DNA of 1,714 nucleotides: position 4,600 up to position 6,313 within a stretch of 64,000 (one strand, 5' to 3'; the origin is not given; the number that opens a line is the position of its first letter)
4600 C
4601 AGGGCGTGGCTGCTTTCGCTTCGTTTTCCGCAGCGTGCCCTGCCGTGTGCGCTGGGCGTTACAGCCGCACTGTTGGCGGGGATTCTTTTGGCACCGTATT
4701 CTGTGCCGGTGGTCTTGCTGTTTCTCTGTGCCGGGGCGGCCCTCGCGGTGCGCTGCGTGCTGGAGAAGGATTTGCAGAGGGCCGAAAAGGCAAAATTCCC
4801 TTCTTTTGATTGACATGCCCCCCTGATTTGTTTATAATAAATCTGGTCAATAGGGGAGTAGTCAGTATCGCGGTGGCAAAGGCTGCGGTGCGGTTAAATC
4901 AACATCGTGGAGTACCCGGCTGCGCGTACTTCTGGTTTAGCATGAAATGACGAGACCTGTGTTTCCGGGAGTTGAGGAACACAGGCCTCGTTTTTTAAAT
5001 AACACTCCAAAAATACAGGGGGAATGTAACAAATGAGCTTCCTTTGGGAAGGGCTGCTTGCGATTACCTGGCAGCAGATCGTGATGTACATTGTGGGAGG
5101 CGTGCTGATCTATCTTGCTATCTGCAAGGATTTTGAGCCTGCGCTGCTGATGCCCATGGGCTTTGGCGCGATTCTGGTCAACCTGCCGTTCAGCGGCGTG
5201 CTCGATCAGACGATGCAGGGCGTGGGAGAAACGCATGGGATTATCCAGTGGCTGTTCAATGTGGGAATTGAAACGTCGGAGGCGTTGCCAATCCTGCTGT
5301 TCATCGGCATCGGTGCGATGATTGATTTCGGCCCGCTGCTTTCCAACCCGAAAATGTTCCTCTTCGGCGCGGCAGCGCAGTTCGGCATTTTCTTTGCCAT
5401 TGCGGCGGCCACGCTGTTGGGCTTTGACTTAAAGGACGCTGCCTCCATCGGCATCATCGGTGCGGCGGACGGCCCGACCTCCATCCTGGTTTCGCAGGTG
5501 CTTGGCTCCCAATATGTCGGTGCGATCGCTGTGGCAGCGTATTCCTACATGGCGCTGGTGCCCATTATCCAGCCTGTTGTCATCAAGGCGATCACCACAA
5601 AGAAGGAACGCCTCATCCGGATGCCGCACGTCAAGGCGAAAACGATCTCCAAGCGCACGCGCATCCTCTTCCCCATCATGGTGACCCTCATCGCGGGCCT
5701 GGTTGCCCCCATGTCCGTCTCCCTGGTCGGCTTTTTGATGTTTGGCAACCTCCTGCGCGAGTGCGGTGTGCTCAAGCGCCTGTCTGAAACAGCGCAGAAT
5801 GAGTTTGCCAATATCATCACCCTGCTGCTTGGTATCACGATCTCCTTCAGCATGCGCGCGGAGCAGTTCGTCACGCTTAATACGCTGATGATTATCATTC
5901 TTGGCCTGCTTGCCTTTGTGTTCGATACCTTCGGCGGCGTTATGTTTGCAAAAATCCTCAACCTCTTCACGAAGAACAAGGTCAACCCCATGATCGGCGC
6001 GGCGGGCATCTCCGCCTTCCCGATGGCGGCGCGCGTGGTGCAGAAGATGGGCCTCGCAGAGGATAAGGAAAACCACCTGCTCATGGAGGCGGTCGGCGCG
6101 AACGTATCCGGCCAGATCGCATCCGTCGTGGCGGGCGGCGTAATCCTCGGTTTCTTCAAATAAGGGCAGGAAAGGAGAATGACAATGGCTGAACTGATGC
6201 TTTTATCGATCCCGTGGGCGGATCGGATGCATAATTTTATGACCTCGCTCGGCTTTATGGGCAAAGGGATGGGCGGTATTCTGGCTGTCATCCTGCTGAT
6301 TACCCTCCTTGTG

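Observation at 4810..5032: Consensus promoter plus a 190-nt terminator-containing leader in front of an orphan oadB: candidate riboswitch or attenuator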

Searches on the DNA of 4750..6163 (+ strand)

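Call 4: search_rna_families(source=window, start=4750, end=5100, threshold=evalue, max_evalue=10, show_alignments=3)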
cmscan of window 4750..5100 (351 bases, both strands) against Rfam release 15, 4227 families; matches with E-value up to 10: 5.
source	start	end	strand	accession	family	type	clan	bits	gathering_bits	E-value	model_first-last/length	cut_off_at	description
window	4861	4994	+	RF02617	SSRC10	Gene; sRNA;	-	18.1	56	0.4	1-113/113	no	Streptococcus sRNA 10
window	4926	5016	-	RF04262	MIR1319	Gene; miRNA;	-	17.2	116.6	1.7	1-119/119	no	MIR1319 microRNA precursor family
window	4946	4995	-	RF01025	mir-934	Gene; miRNA;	-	15.5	80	3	1-83/83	no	mir-934 microRNA precursor family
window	4951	4990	+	RF03933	MIR6445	Gene; miRNA;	-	14.2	100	5.9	1-117/117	no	MIR6445 microRNA precursor family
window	4894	4940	+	RF00080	Manganese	Cis-reg; riboswitch;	-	8.6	45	2.7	48-84/177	no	Manganese Mn2+ riboswitch aptamer (yybP-ykoY)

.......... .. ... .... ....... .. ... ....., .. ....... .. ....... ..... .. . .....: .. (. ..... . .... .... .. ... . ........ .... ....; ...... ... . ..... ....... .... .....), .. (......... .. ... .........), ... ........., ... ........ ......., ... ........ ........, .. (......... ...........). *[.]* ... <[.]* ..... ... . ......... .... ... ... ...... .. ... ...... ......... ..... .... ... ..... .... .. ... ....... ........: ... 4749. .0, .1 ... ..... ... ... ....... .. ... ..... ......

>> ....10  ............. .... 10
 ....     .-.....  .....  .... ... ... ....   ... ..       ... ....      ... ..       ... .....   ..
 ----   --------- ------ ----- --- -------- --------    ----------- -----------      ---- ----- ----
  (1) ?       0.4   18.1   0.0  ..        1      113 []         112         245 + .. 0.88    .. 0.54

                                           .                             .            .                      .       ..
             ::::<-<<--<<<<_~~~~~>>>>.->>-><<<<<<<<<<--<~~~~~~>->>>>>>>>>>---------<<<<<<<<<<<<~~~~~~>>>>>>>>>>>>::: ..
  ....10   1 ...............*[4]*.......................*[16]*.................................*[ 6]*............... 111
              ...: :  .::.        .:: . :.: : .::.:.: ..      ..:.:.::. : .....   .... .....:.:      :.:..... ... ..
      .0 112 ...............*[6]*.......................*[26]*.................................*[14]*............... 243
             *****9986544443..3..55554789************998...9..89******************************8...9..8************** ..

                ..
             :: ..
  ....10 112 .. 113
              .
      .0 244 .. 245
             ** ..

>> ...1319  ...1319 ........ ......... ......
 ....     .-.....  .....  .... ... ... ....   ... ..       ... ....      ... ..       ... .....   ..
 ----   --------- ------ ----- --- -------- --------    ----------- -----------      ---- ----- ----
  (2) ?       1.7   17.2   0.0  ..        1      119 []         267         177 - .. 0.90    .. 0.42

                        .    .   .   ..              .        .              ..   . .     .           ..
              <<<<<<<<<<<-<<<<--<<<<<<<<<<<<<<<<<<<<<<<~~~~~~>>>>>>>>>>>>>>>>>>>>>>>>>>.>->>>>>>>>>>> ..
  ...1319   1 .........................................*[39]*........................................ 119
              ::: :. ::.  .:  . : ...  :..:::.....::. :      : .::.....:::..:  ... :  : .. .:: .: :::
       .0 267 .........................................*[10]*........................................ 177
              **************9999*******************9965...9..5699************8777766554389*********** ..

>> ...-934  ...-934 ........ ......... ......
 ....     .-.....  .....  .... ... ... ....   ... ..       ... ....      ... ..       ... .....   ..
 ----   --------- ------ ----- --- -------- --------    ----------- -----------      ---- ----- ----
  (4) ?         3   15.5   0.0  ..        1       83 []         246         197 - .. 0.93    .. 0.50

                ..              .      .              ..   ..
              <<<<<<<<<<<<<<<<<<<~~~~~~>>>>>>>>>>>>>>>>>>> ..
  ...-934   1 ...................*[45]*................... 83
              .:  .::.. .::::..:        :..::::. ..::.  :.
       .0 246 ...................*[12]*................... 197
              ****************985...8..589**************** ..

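Call 13: search_rna_families(sources=[L005, L006, L007, L009, L010, L014, L018, L022, L025, L027, L035, L045, L046, L048, L057, L058, L060, L064, L075, L078], threshold=gathering)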
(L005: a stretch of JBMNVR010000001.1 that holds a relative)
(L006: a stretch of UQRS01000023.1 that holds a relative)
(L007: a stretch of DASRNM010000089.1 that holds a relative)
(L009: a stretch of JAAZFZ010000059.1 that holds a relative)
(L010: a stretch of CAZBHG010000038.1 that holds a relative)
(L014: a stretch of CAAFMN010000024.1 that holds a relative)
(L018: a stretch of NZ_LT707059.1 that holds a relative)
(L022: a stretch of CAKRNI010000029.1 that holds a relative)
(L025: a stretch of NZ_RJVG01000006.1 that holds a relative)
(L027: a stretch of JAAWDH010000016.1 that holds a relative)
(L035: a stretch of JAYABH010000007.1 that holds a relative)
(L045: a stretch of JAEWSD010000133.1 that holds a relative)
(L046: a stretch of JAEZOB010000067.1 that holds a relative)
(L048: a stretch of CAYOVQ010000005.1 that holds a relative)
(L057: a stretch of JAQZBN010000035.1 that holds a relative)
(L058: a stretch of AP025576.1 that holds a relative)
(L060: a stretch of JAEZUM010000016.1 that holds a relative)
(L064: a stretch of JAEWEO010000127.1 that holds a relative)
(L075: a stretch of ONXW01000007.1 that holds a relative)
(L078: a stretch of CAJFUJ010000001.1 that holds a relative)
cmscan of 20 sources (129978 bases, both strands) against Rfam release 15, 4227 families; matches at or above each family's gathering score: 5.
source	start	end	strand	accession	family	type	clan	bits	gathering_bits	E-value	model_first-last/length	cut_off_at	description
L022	999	1169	-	RF01699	Clostridiales-1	Gene; sRNA;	-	140.2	48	6.9e-32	1-166/166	no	Clostridiales-1 RNA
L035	2443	2666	-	RF00230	T-box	Cis-reg; leader;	-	111.5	93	1.7e-23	1-219/219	no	T-box leader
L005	2591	2664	-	RF00005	tRNA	Gene; tRNA;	CL00001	58.1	29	1.2e-09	1-71/71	no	tRNA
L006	2588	2661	-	RF00005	tRNA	Gene; tRNA;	CL00001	58.1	29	1.2e-09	1-71/71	no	tRNA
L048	4750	4961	+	RF00174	Cobalamin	Cis-reg; riboswitch;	CL00101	51.4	31.5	1.4e-09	1-189/189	no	Cobalamin riboswitch aptamer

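Call 27: build_rna_model(alignment_id=A1)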
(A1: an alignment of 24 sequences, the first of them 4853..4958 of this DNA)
Model R1 built from alignment A1 (24 sequences, 121 columns); structure: RNAalifold consensus.
model positions 84; base pairs 26; branch points 1; effective number of sequences 1.91; information 0.676 bits per position. Calibrated on 0.2 Mb of random sequence (short: E-values are rough).
structure used (alignment columns):
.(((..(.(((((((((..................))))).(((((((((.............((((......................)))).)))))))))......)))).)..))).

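Call 28: search_with_rna_model(model_id=R1, sources=[window, L001, L002, L003, L004, L005, L006, L007, L008, L009, L010, L011, L012, L013, L014, L015, L016, L017, L018, L019, L020, L021, L022, L023, L024, L025, L026, L027, L028, L029, L030, L031, L032, L033, L034, L035, L036, L037, L038, L039, L040, L041, L042, L043, L044, L045, L046, L047, L048, L049, L050, L051, L052, L053, L054, L055, L056, L057, L058, L059, L060, L061, L062, L063, L064, L065, L066, L067, L068, L069, L070, L071, L072, L073, L074, L075, L076, L077, L078, L079, L080], max_evalue=1, make_alignment=true)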
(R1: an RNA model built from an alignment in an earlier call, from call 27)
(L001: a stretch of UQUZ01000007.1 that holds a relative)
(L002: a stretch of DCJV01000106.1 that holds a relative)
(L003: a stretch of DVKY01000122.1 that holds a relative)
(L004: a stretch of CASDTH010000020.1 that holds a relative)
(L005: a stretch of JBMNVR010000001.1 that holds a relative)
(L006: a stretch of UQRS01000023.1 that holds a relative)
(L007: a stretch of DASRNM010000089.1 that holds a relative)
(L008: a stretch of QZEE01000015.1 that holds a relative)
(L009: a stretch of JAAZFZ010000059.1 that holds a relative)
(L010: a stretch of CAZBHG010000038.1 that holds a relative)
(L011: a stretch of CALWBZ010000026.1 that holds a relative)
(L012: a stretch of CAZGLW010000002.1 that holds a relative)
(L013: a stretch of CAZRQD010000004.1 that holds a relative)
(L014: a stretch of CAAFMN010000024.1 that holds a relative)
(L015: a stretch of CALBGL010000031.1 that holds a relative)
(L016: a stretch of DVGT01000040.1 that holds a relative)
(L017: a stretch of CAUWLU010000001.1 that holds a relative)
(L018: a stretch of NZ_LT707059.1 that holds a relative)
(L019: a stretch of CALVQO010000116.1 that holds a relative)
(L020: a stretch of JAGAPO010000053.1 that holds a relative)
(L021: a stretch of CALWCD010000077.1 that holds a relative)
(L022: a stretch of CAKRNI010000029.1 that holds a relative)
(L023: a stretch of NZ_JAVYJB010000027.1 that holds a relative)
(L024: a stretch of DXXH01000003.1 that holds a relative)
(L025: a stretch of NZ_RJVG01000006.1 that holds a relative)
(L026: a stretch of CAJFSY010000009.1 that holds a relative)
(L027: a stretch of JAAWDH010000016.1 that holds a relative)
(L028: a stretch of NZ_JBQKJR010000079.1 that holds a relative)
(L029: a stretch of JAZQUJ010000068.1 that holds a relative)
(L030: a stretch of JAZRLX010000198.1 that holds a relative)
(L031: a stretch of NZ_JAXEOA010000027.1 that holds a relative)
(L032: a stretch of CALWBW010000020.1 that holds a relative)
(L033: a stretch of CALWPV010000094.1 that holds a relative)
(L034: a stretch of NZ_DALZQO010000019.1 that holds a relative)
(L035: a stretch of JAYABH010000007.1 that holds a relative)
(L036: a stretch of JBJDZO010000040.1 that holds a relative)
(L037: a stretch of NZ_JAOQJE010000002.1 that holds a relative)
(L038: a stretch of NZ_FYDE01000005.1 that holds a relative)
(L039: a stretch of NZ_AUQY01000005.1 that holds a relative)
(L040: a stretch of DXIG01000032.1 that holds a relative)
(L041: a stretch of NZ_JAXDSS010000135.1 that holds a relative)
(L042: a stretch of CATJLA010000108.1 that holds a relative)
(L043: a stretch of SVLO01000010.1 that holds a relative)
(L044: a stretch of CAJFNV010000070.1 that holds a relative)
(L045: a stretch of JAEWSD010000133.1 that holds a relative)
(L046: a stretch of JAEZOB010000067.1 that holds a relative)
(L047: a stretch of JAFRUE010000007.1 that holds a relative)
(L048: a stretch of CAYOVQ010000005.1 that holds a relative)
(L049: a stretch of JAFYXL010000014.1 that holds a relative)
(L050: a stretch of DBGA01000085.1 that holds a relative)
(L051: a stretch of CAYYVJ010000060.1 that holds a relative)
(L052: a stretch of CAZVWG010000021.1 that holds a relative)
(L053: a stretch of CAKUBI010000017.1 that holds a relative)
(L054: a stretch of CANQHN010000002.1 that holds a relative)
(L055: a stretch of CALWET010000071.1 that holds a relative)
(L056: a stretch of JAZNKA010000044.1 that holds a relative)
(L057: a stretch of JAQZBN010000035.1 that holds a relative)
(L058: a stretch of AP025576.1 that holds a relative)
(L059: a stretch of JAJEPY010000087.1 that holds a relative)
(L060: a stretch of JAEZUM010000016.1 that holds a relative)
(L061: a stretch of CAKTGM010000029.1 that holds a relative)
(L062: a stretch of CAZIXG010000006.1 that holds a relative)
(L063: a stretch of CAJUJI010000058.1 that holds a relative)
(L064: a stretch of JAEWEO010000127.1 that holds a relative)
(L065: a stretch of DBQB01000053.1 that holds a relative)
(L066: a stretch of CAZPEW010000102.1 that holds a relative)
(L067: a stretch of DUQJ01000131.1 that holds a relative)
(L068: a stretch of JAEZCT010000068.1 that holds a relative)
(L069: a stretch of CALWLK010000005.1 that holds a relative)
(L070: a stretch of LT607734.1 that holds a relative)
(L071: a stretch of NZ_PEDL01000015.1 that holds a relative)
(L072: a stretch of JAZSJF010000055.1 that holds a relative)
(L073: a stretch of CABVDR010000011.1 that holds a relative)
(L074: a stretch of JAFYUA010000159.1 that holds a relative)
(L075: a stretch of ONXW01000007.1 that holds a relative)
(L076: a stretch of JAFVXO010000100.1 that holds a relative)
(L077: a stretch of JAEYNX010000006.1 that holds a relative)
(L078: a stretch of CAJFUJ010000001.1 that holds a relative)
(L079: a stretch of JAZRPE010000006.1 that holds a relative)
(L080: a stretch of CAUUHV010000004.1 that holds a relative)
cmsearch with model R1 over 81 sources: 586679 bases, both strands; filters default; matches with E-value up to 1: 46.
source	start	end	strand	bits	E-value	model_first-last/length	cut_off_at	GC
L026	2841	2921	+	91.1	6.5e-21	1-84/84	no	0.51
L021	2841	2922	+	89.1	2.3e-20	1-84/84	no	0.54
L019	347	434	+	88.5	3.3e-20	1-84/84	no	0.56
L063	2536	2621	+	87.7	5.5e-20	1-84/84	no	0.52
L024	2838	2919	+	87.1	7.9e-20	1-84/84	no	0.48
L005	2802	2897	+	84.6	3.7e-19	1-84/84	no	0.48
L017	2813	2896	+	83.7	6.1e-19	1-84/84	no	0.6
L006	2797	2896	+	83.4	7.6e-19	1-84/84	no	0.46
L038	2831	2921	+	83.1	8.9e-19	1-84/84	no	0.47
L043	2837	2923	+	81.7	2.1e-18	1-84/84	no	0.56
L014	2817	2906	+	81.2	2.8e-18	1-84/84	no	0.49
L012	2844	2924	+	80.9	3.4e-18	1-84/84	no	0.54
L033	2804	2887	+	79.7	7.4e-18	1-84/84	no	0.44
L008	2803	2886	+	79.2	9.8e-18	1-84/84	no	0.49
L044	2817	2907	+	79.1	1e-17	1-84/84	no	0.42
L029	2816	2900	+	78.7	1.3e-17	1-84/84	no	0.4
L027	2825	2929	+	77.6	2.6e-17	1-84/84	no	0.51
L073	2798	2887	+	77.4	3e-17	1-84/84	no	0.57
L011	2831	2922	+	77.1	3.6e-17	1-84/84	no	0.45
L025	2805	2883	+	76.6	4.7e-17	1-84/84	no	0.41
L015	2818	2909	+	75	1.3e-16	1-84/84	no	0.49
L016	2817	2908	+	75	1.3e-16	1-84/84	no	0.49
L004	2825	2928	+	74.1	2.3e-16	1-84/84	no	0.58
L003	2821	2925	+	74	2.4e-16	1-84/84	no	0.58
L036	2843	2936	+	73.9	2.6e-16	1-84/84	no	0.6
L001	2822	2927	+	73.7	2.8e-16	1-84/84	no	0.57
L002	2821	2927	+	72.7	5.3e-16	1-84/84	no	0.52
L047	2852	2934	+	71.8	9.1e-16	1-84/84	no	0.43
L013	213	297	+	71.2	1.3e-15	1-84/84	no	0.54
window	4853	4958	+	71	1.6e-15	1-84/84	no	0.55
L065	2679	2777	+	69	5.1e-15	1-84/84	no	0.46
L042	2786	2893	+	66.9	1.9e-14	1-84/84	no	0.48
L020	2744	2836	+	62.1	3.6e-13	1-84/84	no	0.49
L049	4326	4406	+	60.5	9.2e-13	1-84/84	no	0.42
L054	2816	2917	+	59.1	2.3e-12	1-84/84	no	0.65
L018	2805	2901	+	57.8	4.8e-12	1-84/84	no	0.6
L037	2791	2885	+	57.1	7.7e-12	1-84/84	no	0.67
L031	2832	2927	+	54.1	4.7e-11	1-84/84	no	0.68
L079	2222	2301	+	53.3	8e-11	1-84/84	no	0.46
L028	2693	2788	+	53.2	8.1e-11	1-84/84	no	0.61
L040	2792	2889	+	50.2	5.2e-10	1-84/84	no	0.62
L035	2840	2923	+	49.6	7.6e-10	1-84/84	no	0.65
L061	2834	2916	+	48.7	1.3e-09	1-84/84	no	0.61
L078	2815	2938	+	47.6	2.6e-09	1-84/84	no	0.56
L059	2833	2916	+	47.3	3.2e-09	1-84/84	no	0.61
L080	2731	2811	+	43.3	3.7e-08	1-84/84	no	0.49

Alignment A2: 46 matches aligned to the model, 187 columns, each read 5' to 3' on its own strand. Consensus structure (alignment columns), stored with it:
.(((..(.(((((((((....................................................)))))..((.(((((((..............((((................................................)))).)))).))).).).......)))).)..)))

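Call 32: search_rna_families(sources=[L075, L035, L048, L022, L058, L079, L049, L026, L080], threshold=evalue, max_evalue=10, show_alignments=0)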
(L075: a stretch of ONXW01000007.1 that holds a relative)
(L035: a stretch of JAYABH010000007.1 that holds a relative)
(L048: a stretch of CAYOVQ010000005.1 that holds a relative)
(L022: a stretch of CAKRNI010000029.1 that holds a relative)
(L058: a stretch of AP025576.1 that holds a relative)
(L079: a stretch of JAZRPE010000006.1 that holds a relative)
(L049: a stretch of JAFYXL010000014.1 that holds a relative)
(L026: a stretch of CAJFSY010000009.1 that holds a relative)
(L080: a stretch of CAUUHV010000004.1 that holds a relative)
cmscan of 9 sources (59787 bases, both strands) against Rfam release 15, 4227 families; matches with E-value up to 10: 21.
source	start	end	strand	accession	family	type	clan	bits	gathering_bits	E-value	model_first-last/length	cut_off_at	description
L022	999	1169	-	RF01699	Clostridiales-1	Gene; sRNA;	-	140.2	48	3.2e-32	1-166/166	no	Clostridiales-1 RNA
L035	2443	2666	-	RF00230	T-box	Cis-reg; leader;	-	111.5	93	7.7e-24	1-219/219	no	T-box leader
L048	4750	4961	+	RF00174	Cobalamin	Cis-reg; riboswitch;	CL00101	51.4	31.5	6.2e-10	1-189/189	no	Cobalamin riboswitch aptamer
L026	2837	2949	+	RF02617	SSRC10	Gene; sRNA;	-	35.1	56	0.0075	1-113/113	no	Streptococcus sRNA 10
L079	7012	7075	+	RF02063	STnc350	Gene; sRNA;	-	30.2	60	0.14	1-68/68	no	Salmonella enterica sRNA STnc350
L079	6976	7070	+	RF02607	AbsR25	Gene; sRNA;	-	28.3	47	0.82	1-164/164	no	Acinetobacter sRNA 25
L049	4334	4434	+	RF02617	SSRC10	Gene; sRNA;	-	28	56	0.34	1-113/113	no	Streptococcus sRNA 10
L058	4261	4405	+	RF00514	His_leader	Cis-reg; leader;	-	27.8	49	1.8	1-126/126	no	Histidine operon leader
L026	4316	4530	+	RF00558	L20_leader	Cis-reg; leader;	-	27.6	58.7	0.26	1-127/127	no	Ribosomal protein L20 leader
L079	7029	7076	-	RF04344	Plastid-psbA-3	Cis-reg;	CL00153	27.3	48.4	0.79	1-57/57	no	Plastid-psbA-3 3UTR RNA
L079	2805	2876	-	RF03154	twister-P3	Gene; ribozyme;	CL00120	25.7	39.9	0.58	1-73/73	no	type-P3 twister ribozyme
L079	6958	7071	+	RF01859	Phe_leader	Cis-reg; leader;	-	25.5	55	5.4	1-125/125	no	Phenylalanine leader peptide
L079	7027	7080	+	RF00994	mir-1255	Gene; miRNA;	-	25.2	63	0.67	1-67/67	no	mir-1255 microRNA precursor family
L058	4354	4415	+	RF02274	AniS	Gene;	-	24.8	50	5.1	1-106/106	no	AniS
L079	4022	4084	+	RF01413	miR-430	Gene; miRNA;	CL00096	23.5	47.3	7.4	1-70/70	no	miR-430 microRNA precursor family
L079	2321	2377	+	RF02056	STnc390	Gene; sRNA;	-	22.9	50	1.6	1-60/60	no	Salmonella sRNA STnc390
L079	7038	7092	-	RF02398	sau-6072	Gene; sRNA;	-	22.8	50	3.7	1-53/53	no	Staphylococcus sRNA sau-6072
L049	370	427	-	RF02108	DLEU2_4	Gene; lncRNA;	-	22.8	40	2.6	1-58/58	no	Deleted in lymphocytic leukemia 2 conserved region 4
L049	4314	4438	+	RF00080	Manganese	Cis-reg; riboswitch;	-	22.7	45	0.03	1-177/177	no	Manganese Mn2+ riboswitch aptamer (yybP-ykoY)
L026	2566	2601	-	RF00489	ctRNA_p42d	Gene; antisense;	-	21.1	50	5.9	1-46/46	no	ctRNA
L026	5979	6144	+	RF02189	ST7-OT4_3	Gene; lncRNA;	-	17.8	50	8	140-302/302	no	ST7 overlapping transcript 4 conserved region 3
